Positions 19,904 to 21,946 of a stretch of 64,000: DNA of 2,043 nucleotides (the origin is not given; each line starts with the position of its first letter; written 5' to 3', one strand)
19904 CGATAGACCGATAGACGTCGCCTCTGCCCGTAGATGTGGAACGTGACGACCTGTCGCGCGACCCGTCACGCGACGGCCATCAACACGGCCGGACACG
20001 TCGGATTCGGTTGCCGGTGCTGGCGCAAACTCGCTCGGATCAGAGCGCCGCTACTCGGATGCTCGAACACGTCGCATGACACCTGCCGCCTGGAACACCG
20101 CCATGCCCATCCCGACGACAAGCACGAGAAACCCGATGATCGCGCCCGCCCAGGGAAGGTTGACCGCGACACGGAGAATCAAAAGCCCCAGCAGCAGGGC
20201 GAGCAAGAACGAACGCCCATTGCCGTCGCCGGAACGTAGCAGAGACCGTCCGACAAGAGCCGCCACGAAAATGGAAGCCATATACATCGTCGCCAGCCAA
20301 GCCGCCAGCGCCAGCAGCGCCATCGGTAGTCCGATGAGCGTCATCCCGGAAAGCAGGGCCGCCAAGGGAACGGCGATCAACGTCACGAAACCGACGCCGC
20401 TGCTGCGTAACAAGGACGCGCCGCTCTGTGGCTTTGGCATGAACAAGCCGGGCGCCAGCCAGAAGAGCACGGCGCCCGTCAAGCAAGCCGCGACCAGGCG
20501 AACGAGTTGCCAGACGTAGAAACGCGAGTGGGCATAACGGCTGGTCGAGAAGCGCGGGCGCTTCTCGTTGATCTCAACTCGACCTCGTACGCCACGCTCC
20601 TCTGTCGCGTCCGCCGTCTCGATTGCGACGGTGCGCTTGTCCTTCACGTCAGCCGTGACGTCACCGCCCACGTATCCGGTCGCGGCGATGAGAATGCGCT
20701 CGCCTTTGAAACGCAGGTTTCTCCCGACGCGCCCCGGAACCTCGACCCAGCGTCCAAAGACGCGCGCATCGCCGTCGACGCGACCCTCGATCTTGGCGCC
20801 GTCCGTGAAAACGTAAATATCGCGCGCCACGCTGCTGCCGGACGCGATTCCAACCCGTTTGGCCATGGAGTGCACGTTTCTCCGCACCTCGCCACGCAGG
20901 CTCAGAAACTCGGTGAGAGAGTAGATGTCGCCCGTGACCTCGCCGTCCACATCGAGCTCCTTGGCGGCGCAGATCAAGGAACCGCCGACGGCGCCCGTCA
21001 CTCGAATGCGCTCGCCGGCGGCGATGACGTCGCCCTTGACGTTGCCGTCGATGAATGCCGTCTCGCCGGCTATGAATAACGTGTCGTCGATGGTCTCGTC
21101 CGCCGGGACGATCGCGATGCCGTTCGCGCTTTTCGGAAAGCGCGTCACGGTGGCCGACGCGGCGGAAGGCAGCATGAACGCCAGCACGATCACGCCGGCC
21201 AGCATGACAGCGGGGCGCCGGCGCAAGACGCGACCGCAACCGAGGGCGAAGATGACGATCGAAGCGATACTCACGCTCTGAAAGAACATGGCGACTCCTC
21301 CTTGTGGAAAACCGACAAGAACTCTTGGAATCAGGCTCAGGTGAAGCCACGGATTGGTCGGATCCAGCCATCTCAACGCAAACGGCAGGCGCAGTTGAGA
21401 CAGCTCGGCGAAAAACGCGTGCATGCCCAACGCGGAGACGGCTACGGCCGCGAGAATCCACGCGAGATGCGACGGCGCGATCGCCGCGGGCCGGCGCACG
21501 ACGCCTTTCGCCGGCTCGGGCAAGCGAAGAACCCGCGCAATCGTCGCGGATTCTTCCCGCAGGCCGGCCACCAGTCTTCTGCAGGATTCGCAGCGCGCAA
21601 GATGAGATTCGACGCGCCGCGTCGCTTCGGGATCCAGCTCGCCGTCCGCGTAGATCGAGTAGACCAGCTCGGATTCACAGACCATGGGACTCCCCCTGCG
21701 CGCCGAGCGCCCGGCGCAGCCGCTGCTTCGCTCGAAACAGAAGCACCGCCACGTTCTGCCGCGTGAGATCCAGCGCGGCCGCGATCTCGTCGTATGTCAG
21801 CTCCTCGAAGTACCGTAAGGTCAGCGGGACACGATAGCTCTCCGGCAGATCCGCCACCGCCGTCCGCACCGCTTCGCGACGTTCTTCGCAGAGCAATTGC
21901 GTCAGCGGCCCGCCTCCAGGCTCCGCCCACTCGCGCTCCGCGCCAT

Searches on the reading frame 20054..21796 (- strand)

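Call 47: search_protein_families(library=pfam, proteins=[window:20054-21796:-], max_evalue=0.001)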
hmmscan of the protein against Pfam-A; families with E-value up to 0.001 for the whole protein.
window:20054-21796:- (581 aa): 2 families
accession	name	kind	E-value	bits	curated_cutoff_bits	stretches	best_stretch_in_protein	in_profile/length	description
PF13490.11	zf-HC2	-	6.6e-09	36.2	22.2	1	49-73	11-35/35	Putative zinc-finger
PF04519.19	Bactofilin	-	3e-05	24.6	27.9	0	245-292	17-63/98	Polymer-forming cytoskeletal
